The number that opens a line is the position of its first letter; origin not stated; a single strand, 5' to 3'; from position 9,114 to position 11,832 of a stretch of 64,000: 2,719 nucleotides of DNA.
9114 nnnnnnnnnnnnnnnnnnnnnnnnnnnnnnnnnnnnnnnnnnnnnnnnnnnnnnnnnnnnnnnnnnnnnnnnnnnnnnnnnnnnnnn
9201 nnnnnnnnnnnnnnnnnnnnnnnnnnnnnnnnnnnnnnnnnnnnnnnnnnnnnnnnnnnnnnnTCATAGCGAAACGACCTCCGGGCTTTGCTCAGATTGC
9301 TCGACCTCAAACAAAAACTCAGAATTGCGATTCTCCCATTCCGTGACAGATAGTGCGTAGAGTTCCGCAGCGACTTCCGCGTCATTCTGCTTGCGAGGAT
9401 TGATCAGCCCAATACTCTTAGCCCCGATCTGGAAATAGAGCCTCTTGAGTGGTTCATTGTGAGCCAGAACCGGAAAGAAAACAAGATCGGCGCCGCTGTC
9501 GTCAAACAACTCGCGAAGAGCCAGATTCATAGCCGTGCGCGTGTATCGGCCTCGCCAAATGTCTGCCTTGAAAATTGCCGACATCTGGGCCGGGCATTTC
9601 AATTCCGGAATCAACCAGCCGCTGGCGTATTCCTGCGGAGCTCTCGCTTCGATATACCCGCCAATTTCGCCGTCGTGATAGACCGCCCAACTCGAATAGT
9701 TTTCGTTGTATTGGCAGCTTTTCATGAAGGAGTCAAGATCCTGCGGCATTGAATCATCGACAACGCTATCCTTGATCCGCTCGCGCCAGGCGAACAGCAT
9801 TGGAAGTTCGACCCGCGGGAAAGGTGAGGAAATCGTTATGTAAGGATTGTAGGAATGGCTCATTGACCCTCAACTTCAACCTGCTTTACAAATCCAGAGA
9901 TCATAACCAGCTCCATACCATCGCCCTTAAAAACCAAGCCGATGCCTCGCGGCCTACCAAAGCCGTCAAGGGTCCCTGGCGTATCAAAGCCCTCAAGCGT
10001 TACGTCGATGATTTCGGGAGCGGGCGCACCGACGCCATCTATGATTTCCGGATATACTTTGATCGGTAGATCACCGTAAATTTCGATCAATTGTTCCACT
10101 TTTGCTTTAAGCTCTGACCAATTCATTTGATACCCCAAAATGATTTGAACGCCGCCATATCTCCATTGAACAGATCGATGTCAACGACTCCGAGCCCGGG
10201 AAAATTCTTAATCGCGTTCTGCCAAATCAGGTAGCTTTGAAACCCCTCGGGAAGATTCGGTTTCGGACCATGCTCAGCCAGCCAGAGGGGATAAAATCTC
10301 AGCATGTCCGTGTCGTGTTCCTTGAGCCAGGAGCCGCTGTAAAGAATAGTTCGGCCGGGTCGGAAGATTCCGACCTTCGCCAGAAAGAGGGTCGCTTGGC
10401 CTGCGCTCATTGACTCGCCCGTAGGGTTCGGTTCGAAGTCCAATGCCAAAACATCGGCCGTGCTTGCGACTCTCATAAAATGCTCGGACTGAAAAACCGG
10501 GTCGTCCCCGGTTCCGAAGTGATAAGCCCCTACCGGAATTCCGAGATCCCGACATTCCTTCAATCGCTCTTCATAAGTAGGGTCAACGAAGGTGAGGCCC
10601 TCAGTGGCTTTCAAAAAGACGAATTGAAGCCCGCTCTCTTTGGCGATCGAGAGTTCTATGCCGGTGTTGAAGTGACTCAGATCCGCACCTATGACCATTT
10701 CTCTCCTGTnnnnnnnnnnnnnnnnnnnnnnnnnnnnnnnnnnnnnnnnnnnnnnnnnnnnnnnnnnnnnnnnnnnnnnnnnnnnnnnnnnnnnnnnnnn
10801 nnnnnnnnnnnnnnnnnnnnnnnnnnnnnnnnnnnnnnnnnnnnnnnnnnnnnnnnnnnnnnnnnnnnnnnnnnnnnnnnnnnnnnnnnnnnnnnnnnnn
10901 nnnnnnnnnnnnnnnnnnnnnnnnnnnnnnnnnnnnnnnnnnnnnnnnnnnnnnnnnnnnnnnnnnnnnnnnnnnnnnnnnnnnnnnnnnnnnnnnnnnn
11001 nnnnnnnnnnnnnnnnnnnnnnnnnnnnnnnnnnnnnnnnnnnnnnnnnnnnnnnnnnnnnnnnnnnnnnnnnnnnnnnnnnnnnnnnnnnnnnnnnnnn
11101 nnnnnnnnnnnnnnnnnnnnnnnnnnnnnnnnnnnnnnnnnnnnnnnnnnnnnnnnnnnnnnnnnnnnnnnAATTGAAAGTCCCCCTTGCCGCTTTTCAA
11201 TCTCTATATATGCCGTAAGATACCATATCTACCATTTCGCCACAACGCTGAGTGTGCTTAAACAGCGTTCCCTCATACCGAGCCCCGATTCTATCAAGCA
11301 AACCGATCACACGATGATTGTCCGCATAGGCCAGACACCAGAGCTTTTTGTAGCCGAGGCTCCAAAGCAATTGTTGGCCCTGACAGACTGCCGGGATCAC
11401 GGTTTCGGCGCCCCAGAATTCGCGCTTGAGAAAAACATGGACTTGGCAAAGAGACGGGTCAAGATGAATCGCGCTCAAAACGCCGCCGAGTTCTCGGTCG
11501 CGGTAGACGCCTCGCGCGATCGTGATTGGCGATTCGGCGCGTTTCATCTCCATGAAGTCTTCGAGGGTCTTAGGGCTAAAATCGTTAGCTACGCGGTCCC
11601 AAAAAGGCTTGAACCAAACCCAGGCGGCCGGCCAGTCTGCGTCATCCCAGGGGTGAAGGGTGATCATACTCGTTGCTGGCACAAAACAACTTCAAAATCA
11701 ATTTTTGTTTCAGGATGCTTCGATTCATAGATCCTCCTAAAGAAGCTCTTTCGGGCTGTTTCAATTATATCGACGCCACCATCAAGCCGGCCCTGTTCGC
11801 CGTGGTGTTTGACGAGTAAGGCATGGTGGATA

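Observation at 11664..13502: DNA methyltransferase with six copies of the catalytic SPP(Y/F) motif (internal tandem expansion of motif IV)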

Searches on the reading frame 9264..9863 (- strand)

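Call 21: search_protein_families(library=phrogs, proteins=[window:9264-9863:-], max_evalue=0.001)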
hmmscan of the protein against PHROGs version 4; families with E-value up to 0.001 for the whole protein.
window:9264-9863:- (199 aa): 1 family
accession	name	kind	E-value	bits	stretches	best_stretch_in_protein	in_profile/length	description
phrog_1249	-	other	0.00063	20.5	0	19-157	17-155/180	acetyltransferase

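Call 55: search_protein_families(library=pfam, proteins=[window:9264-9863:-], max_evalue=0.001)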
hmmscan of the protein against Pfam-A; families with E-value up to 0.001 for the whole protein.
window:9264-9863:- (199 aa): 2 families
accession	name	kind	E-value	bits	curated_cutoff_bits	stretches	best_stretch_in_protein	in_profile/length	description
PF13302.13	Acetyltransf_3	-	0.00012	23.3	25.4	1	41-148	35-137/138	Acetyltransferase (GNAT) domain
PF00583.31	Acetyltransf_1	-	0.0003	21.5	20.7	1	28-143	9-111/116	Acetyltransferase (GNAT) family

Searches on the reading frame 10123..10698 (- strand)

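Call 21: search_protein_families(library=phrogs, proteins=[window:10123-10698:-], max_evalue=0.001)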
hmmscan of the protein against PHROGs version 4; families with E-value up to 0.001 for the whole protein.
window:10123-10698:- (191 aa): 5 families
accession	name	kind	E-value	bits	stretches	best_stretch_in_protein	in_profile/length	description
phrog_6219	-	lysis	4.4e-25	89.9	1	3-182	3-191/326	endolysin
phrog_291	-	lysis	6.9e-25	88.7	1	3-181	114-309/509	endolysin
phrog_6745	-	lysis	3.2e-20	73.4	1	2-149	4-160/396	endolysin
phrog_3084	-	lysis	1.1e-07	32.2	1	4-101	161-257/468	endolysin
phrog_35916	-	unknown function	0.00056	20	1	18-110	24-125/488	-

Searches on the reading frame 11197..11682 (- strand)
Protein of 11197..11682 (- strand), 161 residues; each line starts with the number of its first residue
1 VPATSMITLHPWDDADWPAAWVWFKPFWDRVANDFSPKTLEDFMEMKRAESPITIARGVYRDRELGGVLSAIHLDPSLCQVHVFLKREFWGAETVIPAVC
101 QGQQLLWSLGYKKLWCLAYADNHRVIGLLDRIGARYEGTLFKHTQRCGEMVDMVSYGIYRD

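Call 21: search_protein_families(library=phrogs, proteins=[window:11197-11682:-], max_evalue=0.001)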
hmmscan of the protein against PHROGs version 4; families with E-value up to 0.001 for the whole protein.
window:11197-11682:- (161 aa): 0 families

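Call 55: search_protein_families(library=pfam, proteins=[window:11197-11667:-], max_evalue=0.001)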
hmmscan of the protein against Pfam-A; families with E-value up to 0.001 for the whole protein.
window:11197-11667:- (156 aa): 1 family
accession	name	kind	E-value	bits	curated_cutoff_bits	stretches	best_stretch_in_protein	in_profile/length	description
PF13302.13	Acetyltransf_3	-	4.4e-05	24.6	25.4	1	2-130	2-138/138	Acetyltransferase (GNAT) domain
